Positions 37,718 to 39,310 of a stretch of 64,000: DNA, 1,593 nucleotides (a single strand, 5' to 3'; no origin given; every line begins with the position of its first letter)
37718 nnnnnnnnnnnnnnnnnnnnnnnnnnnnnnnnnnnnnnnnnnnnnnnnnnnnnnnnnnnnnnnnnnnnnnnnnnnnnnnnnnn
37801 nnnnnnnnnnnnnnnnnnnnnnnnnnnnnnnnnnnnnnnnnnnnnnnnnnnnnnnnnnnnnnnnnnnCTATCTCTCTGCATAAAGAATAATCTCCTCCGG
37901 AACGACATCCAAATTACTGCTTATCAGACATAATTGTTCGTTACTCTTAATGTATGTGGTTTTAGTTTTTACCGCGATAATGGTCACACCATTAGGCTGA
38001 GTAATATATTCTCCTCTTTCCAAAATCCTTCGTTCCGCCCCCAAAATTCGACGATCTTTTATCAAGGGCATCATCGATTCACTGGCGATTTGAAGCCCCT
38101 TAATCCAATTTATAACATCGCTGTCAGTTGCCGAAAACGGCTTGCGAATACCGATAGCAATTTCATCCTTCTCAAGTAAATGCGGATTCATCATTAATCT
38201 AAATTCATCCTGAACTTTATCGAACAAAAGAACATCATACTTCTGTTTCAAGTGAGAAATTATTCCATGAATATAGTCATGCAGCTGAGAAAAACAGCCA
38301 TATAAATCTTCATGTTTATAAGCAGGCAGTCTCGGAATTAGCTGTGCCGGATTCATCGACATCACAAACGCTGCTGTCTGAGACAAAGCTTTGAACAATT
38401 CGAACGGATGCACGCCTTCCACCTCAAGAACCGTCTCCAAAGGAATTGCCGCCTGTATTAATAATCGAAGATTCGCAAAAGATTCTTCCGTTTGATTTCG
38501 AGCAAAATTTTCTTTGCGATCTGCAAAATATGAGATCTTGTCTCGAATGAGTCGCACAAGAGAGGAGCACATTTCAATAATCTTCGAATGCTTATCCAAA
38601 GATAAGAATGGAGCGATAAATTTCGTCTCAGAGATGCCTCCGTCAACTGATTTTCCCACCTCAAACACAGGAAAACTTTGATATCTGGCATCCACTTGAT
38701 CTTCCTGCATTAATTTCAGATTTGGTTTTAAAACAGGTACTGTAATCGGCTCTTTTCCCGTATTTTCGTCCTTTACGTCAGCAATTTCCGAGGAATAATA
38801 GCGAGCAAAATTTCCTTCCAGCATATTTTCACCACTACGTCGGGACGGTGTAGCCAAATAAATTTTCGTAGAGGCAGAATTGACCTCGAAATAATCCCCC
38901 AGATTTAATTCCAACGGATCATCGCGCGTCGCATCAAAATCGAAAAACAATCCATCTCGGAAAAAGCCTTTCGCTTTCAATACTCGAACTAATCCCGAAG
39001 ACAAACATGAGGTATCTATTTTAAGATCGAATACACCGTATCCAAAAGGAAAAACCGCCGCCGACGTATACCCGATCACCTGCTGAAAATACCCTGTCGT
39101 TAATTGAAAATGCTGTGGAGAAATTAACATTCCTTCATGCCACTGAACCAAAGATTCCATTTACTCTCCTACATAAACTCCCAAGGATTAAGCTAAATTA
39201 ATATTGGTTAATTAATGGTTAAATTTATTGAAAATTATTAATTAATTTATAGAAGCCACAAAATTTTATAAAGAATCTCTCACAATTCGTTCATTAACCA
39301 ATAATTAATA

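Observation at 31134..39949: Orphan tssK-tssL-tssM-tssA block about 25 kb from the spike operon, with no sheath, tube, ClpV or TssJ genes in the window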

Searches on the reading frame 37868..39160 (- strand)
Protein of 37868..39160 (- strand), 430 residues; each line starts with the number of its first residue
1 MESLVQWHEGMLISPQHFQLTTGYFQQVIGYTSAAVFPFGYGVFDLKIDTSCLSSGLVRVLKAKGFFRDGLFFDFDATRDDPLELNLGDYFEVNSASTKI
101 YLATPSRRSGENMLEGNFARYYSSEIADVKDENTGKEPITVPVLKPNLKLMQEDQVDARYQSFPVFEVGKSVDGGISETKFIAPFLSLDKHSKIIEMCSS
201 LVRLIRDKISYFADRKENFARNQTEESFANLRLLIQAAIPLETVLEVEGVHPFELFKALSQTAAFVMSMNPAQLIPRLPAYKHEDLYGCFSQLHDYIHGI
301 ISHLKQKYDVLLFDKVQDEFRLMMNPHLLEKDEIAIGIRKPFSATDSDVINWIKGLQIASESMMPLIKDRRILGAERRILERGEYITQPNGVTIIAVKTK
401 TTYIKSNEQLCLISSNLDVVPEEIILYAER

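Call 4: search_protein_families(library=pfam, proteins=[window:37868-39160:-], max_evalue=0.01)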
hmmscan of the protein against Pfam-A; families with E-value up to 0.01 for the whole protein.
window:37868-39160:- (430 aa): 1 family
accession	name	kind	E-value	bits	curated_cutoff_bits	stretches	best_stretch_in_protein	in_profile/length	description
PF05936.17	T6SS_VasE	-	5.1e-49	167.6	23.4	1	17-321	1-317/429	Bacterial Type VI secretion, VC_A0110, EvfL, ImpJ, VasE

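Call 5: search_protein_families(library=ncbifam, proteins=[window:37868-39160:-], max_evalue=0.01)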
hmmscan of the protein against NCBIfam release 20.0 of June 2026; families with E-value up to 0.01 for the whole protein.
window:37868-39160:- (430 aa): 1 family
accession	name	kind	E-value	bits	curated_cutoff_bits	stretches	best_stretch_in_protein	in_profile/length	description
TIGR03353.2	VI_chp_4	equivalog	1.3e-68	232.1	100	1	5-380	3-377/429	type VI secretion system baseplate subunit TssK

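Call 8: find_encoding_contigs(protein=window:37868-39160:-, flank=10000, max_places=6)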
Protein window:37868-39160:- (430 aa): 10 contigs read that carry it; 4 places shown.
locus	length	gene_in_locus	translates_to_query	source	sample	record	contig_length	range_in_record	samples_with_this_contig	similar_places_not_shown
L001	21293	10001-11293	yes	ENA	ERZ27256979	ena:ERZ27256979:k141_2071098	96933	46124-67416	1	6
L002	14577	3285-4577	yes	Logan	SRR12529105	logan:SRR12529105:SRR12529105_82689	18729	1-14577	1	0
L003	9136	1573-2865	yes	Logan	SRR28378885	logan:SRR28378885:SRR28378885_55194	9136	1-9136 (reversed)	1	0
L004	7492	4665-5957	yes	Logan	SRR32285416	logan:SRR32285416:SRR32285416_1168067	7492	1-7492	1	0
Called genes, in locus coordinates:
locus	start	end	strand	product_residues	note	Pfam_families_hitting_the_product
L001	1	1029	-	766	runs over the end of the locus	PF00575:S1 (faint), PF10150:RNase_E_G, PF20833:RNase_E_G_Thio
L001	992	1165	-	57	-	-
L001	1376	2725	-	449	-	PF00289:Biotin_carb_N, PF02222:ATP-grasp, PF02786:CPSase_L_D2, PF07478:Dala_Dala_lig_C (weak), PF02785:Biotin_carb_C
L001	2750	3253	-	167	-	PF00364:Biotin_lipoyl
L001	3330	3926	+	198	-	PF00436:SSB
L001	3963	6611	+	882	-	PF00521:DNA_topoisoIV, PF03989:DNA_gyraseA_C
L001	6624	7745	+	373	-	PF00005:ABC_tran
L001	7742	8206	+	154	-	PF02590:SPOUT_MTase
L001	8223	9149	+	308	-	PF00698:Acyl_transf_1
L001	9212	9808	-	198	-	-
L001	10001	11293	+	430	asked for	PF05936:T6SS_VasE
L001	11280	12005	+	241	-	PF09850:DotU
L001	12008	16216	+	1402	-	PF14331:IcmF-related_N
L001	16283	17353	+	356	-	PF06812:ImpA_N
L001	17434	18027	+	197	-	PF04972:BON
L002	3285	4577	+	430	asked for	PF05936:T6SS_VasE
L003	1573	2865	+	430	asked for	PF05936:T6SS_VasE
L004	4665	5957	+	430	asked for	PF05936:T6SS_VasE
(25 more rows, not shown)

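Call 9: find_homologous_proteins(query=window:37868-39160:-, max_evalue=0.00001)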
Query window:37868-39160:- (430 aa): 394 proteins with E <= 0.00001 among 4366 candidates; the best 120 are listed.
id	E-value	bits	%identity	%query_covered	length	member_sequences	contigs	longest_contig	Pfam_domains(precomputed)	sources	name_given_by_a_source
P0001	8.3e-284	959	99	100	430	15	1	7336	PF05936.18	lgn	-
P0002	5.0e-275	930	96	100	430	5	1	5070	PF05936.18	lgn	-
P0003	9.3e-256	866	87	100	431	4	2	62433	PF05936.18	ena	-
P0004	1.7e-253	859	86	100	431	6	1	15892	PF05936.18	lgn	-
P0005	6.8e-251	850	86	100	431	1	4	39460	PF05936.18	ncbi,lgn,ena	-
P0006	2.0e-241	819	83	100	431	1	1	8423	PF05936.18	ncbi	-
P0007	2.3e-241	819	82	100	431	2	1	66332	PF05936.18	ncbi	-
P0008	4.8e-241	818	82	100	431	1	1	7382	PF05936.18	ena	-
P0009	2.4e-240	815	82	100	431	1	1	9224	PF05936.18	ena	-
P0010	3.9e-240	815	82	100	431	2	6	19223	PF05936.18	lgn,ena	-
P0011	8.7e-240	814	82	100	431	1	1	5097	PF05936.18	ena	-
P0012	4.4e-239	811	83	100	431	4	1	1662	PF05936.18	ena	-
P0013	1.6e-237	806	82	100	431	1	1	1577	PF05936.18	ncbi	-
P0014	6.0e-237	804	81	100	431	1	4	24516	PF05936.18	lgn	-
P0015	1.1e-236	803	81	100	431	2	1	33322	PF05936.18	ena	-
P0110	2.8e-100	354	40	99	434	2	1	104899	PF05936.18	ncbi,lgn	-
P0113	1.3e-70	256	34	99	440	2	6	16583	PF05936.18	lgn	-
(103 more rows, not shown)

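Call 17: find_encoding_contigs(protein=P0110, flank=10000, max_places=2)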
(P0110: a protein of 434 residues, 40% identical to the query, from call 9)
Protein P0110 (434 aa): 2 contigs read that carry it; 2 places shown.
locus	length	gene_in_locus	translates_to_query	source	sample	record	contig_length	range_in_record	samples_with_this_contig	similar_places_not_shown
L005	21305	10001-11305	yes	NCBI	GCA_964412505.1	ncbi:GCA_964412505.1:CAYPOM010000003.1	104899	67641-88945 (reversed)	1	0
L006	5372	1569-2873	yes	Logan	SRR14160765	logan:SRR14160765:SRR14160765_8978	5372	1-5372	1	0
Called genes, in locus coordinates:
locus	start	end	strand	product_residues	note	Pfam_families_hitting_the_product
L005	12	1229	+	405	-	PF00919:UPF0004, PF04055:Radical_SAM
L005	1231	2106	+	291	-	PF02881:SRP54_N (weak), PF13604:AAA_30 (weak), PF00448:SRP54, PF13401:AAA_22 (weak)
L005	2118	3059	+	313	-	PF00348:polyprenyl_synt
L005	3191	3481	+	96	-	PF00166:Cpn10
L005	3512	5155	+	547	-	PF00118:Cpn60_TCP1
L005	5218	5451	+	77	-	PF01106:NifU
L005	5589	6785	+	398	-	PF13145:Rotamase_2, PF00639:Rotamase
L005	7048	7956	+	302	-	PF01820:Dala_Dala_lig_N, PF14397:ATPgrasp_ST (faint), PF02655:ATP-grasp_3, PF07478:Dala_Dala_lig_C, PF13535:ATP-grasp_4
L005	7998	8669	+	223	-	PF08478:POTRA_1, PF03799:FtsQ_DivIB_C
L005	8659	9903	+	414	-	PF11104:PilM_2 (faint), PF02491:SHS2_FTSA, PF06723:MreB_Mbl, PF14450:FtsA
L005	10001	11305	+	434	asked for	PF05936:T6SS_VasE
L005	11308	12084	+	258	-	PF09850:DotU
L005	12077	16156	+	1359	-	PF14331:IcmF-related_N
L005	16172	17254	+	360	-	PF06812:ImpA_N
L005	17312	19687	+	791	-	PF00912:Transgly, PF00905:Transpeptidase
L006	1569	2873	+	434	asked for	PF05936:T6SS_VasE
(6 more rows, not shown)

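Call 18: find_encoding_contigs(protein=P0113, flank=10000, max_places=2)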
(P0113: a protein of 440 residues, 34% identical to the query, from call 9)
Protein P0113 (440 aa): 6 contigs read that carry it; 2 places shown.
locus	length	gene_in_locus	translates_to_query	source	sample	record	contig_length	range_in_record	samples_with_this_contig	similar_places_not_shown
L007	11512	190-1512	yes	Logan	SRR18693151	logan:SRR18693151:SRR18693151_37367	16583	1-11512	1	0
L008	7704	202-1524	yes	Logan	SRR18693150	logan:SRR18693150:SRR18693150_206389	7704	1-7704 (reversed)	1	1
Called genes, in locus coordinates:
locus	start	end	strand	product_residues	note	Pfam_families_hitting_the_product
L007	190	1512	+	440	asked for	PF05936:T6SS_VasE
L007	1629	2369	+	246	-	PF09850:DotU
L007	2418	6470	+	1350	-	PF14331:IcmF-related_N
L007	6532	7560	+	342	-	PF06812:ImpA_N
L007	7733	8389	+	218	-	-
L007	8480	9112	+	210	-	-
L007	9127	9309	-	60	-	-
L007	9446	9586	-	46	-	PF00468:Ribosomal_L34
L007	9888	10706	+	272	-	PF00106:adh_short, PF13561:adh_short_C2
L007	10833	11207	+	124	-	-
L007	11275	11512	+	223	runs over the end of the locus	PF01300:Sua5_yciO_yrdC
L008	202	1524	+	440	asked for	PF05936:T6SS_VasE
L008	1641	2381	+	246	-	PF09850:DotU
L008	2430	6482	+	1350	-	PF14331:IcmF-related_N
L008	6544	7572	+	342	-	PF06812:ImpA_N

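Call 20: find_related_loci(query=A1, collection=genome_contigs, flank=10000)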
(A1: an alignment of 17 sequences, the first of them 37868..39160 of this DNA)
Query A1 (430 aa) in genome_contigs; peptide patterns used: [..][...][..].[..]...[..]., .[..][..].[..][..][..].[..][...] (x = any residue, [..] = any of these).
305 stretches matched a pattern; 68 encode a relative of the query (tblastn E <= 1e-3); 67 distinct loci.
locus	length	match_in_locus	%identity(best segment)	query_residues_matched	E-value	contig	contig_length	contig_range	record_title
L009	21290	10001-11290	98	1-430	0e+0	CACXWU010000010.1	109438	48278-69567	MAG: uncultured proteobacterium isolate RUG11675 genome assembly, contig: RUG11675_asm_10, whole genome shotgun sequence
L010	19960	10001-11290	98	1-430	0e+0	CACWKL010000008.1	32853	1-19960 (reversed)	MAG: uncultured proteobacterium isolate RUG10665 genome assembly, contig: RUG10665_asm_8, whole genome shotgun sequence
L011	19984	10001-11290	87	1-430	0e+0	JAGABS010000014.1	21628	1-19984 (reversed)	MAG: Alphaproteobacteria bacterium isolate RGIG8297 Water_buffalos_Rumen.Co__c1087690, whole genome shotgun sequence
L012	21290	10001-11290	86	1-430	0e+0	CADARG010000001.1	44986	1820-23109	MAG: uncultured proteobacterium isolate RUG13554 genome assembly, contig: RUG13554_asm_1, whole genome shotgun sequence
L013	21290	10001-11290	86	1-430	0e+0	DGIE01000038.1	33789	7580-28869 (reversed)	MAG TPA_asm: Holosporaceae bacterium UBA3830 UBA3830_contig_57076, whole genome shotgun sequence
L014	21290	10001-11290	82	1-430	0e+0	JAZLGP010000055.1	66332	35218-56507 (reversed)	MAG: Alphaproteobacteria bacterium isolate T1900044995_TA20190057.MAGScoT_cleanbin_000024 SGB_4239_k141_1015422, whole g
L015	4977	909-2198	60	1-430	0e+0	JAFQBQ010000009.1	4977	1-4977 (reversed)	MAG: Alphaproteobacteria bacterium isolate RGIG1672 Goat_Cecum-2__c34989, whole genome shotgun sequence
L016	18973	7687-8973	62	2-430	0e+0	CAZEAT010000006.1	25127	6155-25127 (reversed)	MAG TPA_asm: uncultured Holosporaceae bacterium isolate SRP199465_co1_528 genome assembly, contig: NODE_4975_length_2512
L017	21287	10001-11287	62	2-430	0e+0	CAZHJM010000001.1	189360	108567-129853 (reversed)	MAG TPA_asm: uncultured Holosporaceae bacterium isolate SRP141132_co4_69 genome assembly, contig: NODE_12_length_189360_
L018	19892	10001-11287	61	2-430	0e+0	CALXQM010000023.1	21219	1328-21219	MAG: uncultured Alphaproteobacteria bacterium isolate E19__bin58 genome assembly, contig: E19__k127_1588934, whole genom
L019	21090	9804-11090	58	1-429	0e+0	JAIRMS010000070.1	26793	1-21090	MAG: Holosporaceae bacterium isolate Cd354_bin114 k119_383685, whole genome shotgun sequence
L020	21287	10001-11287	58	2-430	7e-179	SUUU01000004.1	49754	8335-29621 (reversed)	MAG: Alphaproteobacteria bacterium isolate SIG54 NODE_16043_length_49754_cov_2.130675, whole genome shotgun sequence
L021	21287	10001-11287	58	1-429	3e-176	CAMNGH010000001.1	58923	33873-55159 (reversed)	MAG: uncultured Holosporaceae bacterium isolate SRR1222429_bin.31_metaWRAP_v1.3_MAG genome assembly, contig: NODE.663_le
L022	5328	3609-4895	56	1-429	5e-179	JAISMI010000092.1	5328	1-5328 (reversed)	MAG: Holosporaceae bacterium isolate Im510_bin26 k119_2556722, whole genome shotgun sequence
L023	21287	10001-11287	56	1-429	8e-175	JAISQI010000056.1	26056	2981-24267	MAG: Holosporaceae bacterium isolate Kf353_bin128 k119_684947, whole genome shotgun sequence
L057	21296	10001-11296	31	5-428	8e-57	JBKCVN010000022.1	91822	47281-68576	MAG: Alphaproteobacteria bacterium isolate samp_2047_semibin_547 samp_2047_2711433, whole genome shotgun sequence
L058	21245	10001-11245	30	1-410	3e-55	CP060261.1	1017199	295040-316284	MAG: Holosporaceae bacterium isolate HK-STAS-PROT-86 chromosome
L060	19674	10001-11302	30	1-427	1e-54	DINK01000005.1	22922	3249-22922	MAG TPA_asm: Holosporaceae bacterium UBA5542 UBA5542_contig_20657, whole genome shotgun sequence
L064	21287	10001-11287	28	5-427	2e-49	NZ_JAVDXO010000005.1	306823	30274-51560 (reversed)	Rhodoferax saidenbachensis strain BE308 Ga0454569_05, whole genome shotgun sequence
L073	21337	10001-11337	24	5-430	1e-22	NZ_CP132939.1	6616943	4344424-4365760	Tunturiibacter gelidiferens strain M8UP28 chromosome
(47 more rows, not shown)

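Call 22: search_protein_families(library=pfam, proteins=[L064:6-1631:+, L064:1638-3605:+, L064:3607-4305:+, L064:4308-4694:+, L064:4696-5898:+, L064:5919-7196:+, L064:7209-7925:+, L064:7898-9400:+, L064:9397-9903:+, L064:17997-19646:-], max_evalue=0.001)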
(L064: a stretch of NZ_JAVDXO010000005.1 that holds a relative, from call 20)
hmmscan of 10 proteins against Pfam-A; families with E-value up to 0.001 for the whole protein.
L064:6-1631:+ (541 aa): 8 families
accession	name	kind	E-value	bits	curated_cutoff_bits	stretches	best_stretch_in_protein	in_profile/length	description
PF07724.20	AAA_2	-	4.3e-54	183.4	27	1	268-433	1-164/166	AAA domain (Cdc48 subfamily)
PF17871.7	AAA_lid_9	-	5.8e-31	106.9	22.8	1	21-118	2-97/104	AAA lid domain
PF10431.15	ClpB_D2-small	-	6.2e-12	45.8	21.9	1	440-510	1-70/81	C-terminal, D2-small domain, of ClpB protein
PF07728.20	AAA_5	-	1e-09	39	22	1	273-391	2-122/139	AAA domain (dynein-related subfamily)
PF00004.35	AAA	-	1.7e-07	32.2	21.2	1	274-394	2-112/131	ATPase family associated with various cellular activities (AAA)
PF06414.18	Zeta_toxin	-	0.00024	21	22.3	0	265-315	12-61/199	Zeta toxin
PF13401.12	AAA_22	-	0.00034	21.4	27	0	271-367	6-109/130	AAA domain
PF00158.32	Sigma54_activat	-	0.00097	19.3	20.2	0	273-397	25-149/168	Sigma-54 interaction domain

L064:1638-3605:+ (655 aa): 5 families
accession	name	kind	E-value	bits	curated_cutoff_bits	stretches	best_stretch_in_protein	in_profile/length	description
PF05954.17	Phage_GPD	-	3.6e-81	273.1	30.1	1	32-326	2-303/305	Phage tail baseplate hub (GPD)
PF22178.3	Gp5_trimer_C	-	4.1e-21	75.7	30.9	1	456-565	1-107/112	Bacteriophage T4 gp5 C-terminal trimerisation domain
PF04717.18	Phage_base_V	-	2.1e-16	60.5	23.8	1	372-439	12-75/75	Type VI secretion system/phage-baseplate injector OB domain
PF20093.5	DUF6484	-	4.1e-05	24.6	27.6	1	415-436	38-59/61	Domain of unknown function (DUF6484)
PF06715.18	Gp5_C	-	0.00066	20.1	20.4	0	524-545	1-22/24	Gp5 C-terminal repeat (3 copies)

L064:3607-4305:+ (232 aa): 1 family
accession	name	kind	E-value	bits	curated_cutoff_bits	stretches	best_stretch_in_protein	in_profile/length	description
PF07661.19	MORN_2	-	7.4e-12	44.5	29.6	0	175-195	1-21/22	MORN repeat variant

L064:4308-4694:+ (128 aa): 1 family
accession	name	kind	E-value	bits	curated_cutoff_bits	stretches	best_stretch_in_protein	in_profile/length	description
PF14107.11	DUF4280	-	2.7e-36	124.9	26.3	1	5-122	1-109/109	Domain of unknown function (DUF4280)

L064:4696-5898:+ (400 aa): 2 families
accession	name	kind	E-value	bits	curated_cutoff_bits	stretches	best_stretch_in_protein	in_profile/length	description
PF00497.25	SBP_bac_3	-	2.3e-19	69.9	26.4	1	178-395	7-126/132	Bacterial extracellular solute-binding proteins, family 3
PF10613.14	Lig_chan-Glu_bd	-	8.3e-06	26.3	30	1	187-263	24-111/115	Ligated ion channel L-glutamate- and glycine-binding site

L064:5919-7196:+ (425 aa): 1 family
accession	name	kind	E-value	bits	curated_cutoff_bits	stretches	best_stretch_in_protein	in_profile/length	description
PF00375.23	SDF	-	2.5e-59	201.7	27.9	1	17-418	5-384/387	Sodium:dicarboxylate symporter family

L064:7209-7925:+ (238 aa): 1 family
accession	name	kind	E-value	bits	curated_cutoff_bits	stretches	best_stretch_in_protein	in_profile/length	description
PF01177.27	Asp_Glu_race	-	2.4e-39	135.7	31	1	8-219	2-208/211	Asp/Glu/Hydantoin racemase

L064:7898-9400:+ (500 aa): 1 family
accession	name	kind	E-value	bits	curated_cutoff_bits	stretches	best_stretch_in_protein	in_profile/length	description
PF00375.23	SDF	-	6.2e-49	167.5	27.9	1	19-403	5-369/387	Sodium:dicarboxylate symporter family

L064:9397-9903:+ (168 aa): 0 families

L064:17997-19646:- (549 aa): 0 families

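Call 24: search_dna_similar(query=L064:9971-11299:+, collection=plasmids, mode=protein, max_rows=8)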
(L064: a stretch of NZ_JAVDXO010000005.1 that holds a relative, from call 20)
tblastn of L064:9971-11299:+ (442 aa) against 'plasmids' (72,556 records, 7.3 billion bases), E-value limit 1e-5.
Records with a match: 239; places in all: 240; records where one place covers at least 80% of the query: 12.
Best place of each record, by identity: <60% 239.
By first word of the organism name: Ralstonia 124; Rhizobium 36; Azospirillum 10; Paraburkholderia 9; Vibrio 7; Paracoccus 5; Escherichia 5; Pantoea 4; Sinorhizobium 3; Rhodovulum 3; and 20 more.
By predicted mobility (MOB-suite, as given by PLSDB): non-mobilizable 116; mobilizable 103; conjugative 20.
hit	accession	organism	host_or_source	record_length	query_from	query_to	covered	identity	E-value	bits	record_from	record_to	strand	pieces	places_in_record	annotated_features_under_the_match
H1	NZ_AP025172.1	Cupriavidus sp. P-10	-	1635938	10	442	98%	59.8%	9e-141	452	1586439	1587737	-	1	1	none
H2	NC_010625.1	Paraburkholderia phymatum STM815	-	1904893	10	442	98%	57.0%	5e-141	452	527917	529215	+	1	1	record has no annotation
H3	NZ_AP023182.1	Paraburkholderia sp. PGU19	Physopelta gutta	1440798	10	442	98%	56.8%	4e-142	456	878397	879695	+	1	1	record has no annotation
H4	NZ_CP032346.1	Azospirillum brasilense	soil sample,Agricultural field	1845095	11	440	97%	34.5%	2e-50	191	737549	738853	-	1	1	record has no annotation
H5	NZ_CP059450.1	Azospirillum brasilense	Prokaryotes,soil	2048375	11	440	97%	34.5%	2e-50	191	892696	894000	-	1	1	none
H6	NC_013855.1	Azospirillum sp. B510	-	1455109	11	440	97%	34.2%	1e-50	192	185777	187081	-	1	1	record has no annotation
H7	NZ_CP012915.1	Azospirillum brasilense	Digitaria eriantha,microbe,root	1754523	11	440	97%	34.1%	4e-50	190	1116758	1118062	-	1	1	none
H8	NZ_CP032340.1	Azospirillum brasilense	soil sample,Agricultural field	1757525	11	440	97%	34.1%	4e-50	190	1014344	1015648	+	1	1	none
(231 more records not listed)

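Call 25: get_annotated_region(hit=H1, flank=20000)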
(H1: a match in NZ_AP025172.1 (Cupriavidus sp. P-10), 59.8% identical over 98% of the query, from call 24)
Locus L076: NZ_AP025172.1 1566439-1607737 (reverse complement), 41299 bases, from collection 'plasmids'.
description: Cupriavidus sp. P-10 plasmid pMTS1, complete sequence
organism: Cupriavidus sp. P-10 (NCBI taxid 2027911)
taxonomy: Bacteria; Pseudomonadota; Betaproteobacteria; Burkholderiales; Burkholderiaceae; Cupriavidus; Cupriavidus sp. P-10
host: -; source: -; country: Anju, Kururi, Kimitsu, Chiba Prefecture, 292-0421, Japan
typing (MOB-suite, as given by PLSDB): non-mobilizable
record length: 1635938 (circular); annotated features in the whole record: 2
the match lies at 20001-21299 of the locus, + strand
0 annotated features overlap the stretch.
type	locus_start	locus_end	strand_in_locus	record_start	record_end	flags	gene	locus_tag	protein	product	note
